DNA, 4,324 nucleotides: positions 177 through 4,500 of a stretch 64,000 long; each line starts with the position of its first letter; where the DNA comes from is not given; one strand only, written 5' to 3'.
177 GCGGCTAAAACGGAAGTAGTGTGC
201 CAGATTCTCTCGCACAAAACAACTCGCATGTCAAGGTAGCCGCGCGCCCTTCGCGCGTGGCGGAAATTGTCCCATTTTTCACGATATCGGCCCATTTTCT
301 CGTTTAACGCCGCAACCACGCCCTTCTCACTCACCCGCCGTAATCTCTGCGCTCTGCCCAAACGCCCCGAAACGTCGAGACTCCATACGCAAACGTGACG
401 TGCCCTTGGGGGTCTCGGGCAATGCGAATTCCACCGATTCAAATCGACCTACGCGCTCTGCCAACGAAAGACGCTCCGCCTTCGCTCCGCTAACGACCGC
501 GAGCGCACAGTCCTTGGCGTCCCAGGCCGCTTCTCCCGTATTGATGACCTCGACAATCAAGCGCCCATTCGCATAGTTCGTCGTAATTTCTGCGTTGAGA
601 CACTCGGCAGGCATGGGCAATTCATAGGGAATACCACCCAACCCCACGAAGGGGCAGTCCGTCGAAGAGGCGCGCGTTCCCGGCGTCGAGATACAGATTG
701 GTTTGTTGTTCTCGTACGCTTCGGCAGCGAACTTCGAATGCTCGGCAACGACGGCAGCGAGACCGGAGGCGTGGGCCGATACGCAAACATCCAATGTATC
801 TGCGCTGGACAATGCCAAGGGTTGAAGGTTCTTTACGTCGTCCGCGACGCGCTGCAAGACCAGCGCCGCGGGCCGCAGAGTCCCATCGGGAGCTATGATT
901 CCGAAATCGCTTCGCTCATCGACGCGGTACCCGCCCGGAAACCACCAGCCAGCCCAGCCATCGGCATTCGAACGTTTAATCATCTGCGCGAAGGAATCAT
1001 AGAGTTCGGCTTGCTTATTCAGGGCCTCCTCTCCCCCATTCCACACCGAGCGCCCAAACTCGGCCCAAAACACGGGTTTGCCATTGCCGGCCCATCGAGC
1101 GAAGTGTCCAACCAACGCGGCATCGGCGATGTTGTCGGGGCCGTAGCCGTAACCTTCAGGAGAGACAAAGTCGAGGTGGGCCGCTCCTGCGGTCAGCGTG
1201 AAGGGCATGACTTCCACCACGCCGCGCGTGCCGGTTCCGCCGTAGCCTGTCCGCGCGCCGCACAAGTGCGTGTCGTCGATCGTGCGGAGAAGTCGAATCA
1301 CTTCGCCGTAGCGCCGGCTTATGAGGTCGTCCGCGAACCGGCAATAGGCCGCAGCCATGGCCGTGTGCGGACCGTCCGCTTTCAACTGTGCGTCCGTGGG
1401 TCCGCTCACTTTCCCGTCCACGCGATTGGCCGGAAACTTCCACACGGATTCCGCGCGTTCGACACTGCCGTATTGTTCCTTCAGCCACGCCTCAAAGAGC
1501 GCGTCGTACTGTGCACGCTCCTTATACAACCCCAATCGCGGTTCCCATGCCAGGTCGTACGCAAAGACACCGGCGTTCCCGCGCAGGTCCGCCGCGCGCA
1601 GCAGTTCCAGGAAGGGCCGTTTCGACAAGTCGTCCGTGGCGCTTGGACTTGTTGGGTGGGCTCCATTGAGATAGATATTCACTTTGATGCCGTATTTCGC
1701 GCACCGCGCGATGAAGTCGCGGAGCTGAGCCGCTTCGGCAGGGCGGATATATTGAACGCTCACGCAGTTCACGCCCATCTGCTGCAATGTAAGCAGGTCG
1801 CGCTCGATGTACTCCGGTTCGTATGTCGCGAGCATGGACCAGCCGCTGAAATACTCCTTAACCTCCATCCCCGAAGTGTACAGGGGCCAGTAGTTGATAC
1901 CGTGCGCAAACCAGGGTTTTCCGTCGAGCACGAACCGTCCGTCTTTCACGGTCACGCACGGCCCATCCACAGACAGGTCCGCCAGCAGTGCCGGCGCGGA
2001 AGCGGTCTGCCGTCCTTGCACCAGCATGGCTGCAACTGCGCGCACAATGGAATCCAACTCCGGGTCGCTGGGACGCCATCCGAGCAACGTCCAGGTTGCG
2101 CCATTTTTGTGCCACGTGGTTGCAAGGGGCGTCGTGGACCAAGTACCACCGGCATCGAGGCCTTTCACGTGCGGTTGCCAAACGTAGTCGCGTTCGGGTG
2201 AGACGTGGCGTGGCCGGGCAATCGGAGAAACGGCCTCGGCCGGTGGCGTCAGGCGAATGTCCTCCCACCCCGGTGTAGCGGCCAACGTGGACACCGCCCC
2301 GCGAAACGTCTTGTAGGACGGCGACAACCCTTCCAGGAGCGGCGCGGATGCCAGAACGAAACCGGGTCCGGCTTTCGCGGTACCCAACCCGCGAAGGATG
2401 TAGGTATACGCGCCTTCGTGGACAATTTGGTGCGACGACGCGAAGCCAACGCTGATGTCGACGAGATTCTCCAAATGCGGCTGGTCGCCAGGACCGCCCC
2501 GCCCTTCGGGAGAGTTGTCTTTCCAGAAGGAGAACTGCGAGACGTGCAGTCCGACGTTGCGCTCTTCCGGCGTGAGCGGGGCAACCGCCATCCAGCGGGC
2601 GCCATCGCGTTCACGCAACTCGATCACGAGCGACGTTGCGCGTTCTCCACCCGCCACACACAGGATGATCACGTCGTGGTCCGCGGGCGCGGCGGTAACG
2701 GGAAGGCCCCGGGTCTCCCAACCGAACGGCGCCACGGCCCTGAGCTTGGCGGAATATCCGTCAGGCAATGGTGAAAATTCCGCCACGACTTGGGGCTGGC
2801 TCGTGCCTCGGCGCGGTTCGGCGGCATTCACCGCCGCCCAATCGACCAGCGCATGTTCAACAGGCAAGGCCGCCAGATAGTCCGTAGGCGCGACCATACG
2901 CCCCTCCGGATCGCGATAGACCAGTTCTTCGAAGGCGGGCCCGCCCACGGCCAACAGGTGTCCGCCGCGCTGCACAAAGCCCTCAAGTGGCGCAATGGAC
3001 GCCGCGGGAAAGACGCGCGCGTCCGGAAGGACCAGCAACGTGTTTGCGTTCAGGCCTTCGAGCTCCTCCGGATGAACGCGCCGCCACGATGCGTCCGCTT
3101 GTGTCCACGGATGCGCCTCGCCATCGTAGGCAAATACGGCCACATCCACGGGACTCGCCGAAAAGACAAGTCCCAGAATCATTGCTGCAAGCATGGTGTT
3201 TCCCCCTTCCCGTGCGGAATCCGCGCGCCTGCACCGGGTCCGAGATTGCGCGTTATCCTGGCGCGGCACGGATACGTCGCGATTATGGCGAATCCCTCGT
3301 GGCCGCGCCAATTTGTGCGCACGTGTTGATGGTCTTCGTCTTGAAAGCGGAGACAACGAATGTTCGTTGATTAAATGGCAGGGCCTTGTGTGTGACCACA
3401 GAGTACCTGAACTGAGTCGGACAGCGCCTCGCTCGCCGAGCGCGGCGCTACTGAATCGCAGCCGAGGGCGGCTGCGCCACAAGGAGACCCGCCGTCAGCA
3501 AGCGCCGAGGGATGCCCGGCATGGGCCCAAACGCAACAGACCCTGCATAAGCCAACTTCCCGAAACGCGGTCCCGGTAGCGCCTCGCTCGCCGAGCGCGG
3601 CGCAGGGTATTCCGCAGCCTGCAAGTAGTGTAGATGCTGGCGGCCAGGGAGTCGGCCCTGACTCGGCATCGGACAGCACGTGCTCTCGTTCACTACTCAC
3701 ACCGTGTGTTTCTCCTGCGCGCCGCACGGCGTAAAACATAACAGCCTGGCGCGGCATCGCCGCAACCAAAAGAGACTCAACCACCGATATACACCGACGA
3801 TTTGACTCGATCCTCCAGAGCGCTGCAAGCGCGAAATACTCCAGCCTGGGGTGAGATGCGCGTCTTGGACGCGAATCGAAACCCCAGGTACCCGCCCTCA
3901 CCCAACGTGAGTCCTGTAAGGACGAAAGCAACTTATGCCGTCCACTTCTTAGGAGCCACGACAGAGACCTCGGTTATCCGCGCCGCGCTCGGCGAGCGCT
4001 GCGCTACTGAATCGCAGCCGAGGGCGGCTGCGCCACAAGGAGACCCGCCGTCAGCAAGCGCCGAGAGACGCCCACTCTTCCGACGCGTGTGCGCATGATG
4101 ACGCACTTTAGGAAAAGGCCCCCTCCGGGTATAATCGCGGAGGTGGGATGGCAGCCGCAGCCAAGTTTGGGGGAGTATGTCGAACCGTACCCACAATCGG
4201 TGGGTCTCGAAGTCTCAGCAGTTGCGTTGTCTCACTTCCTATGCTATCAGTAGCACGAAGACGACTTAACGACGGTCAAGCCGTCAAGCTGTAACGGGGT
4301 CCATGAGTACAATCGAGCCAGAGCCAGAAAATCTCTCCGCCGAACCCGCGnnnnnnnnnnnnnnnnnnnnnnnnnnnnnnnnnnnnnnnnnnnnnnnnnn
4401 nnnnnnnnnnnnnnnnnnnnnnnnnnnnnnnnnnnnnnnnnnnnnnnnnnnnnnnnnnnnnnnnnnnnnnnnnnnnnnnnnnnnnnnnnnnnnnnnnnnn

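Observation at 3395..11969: ~8.3 kb interval bracketed by two ~250-bp direct repeats (R1 copies A and C), with a third partial copy inside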

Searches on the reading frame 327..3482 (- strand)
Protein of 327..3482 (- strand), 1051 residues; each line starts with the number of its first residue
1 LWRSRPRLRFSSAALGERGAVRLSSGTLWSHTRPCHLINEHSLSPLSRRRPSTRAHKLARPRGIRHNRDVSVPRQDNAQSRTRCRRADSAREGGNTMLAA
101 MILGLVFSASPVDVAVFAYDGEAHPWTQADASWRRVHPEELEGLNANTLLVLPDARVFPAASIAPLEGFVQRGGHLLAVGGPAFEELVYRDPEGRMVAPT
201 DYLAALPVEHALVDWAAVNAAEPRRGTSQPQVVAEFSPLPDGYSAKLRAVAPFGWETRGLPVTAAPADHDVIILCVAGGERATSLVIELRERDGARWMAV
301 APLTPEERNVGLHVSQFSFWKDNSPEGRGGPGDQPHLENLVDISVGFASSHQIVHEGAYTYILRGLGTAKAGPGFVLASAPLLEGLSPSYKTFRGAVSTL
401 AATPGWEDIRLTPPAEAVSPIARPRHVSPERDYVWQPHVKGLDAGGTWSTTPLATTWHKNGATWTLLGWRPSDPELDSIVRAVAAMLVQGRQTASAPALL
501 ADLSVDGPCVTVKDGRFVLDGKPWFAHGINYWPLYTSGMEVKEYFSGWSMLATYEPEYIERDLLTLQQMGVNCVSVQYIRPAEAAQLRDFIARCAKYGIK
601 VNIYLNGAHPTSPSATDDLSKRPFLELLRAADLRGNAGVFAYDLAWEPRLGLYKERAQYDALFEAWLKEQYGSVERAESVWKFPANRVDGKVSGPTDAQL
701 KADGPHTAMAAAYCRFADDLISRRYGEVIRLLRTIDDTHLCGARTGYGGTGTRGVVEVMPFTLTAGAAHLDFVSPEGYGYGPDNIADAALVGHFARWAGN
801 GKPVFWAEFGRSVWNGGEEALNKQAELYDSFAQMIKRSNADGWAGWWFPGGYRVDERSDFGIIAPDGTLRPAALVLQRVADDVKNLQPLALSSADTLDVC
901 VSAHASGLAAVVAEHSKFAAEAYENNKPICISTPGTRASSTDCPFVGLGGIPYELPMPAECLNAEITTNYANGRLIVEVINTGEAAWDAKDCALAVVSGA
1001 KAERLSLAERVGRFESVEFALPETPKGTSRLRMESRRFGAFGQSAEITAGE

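Call 9: search_protein_families(library=pfam, proteins=[window:327-3482:-], max_evalue=0.001)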
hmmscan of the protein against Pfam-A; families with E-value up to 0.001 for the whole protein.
window:327-3482:- (1051 aa): 0 families

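Call 63: search_protein_families(library=padloc, proteins=[window:327-3194:-], max_evalue=0.01)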
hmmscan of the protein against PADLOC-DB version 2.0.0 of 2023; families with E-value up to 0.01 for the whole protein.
window:327-3194:- (955 aa): 0 families

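Call 64: search_protein_families(library=ncbifam, proteins=[window:327-3194:-], max_evalue=0.001)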
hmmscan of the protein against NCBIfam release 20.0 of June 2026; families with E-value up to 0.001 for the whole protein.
window:327-3194:- (955 aa): 0 families

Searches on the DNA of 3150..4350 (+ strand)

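Call 49: search_rna_families(source=window, start=3150, end=4350, threshold=evalue, max_evalue=1)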
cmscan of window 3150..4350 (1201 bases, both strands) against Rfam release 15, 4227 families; matches with E-value up to 1: 2.
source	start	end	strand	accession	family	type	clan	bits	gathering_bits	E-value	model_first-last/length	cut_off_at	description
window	3422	3452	+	RF03407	MIR531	Gene; miRNA;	-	23.4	70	0.14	1-69/69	no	MIR531 microRNA precursor family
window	3819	3850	-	RF01687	Acido-Lenti-1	Gene; sRNA;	-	23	37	0.011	1-46/46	no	Acido-Lenti-1 RNA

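Call 74: search_dna_similar(query=window:3380-4110:+, collection=plasmids, mode=distant, max_evalue=0.001, max_rows=10)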
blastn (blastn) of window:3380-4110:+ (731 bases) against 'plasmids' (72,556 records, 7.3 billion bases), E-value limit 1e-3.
No match.
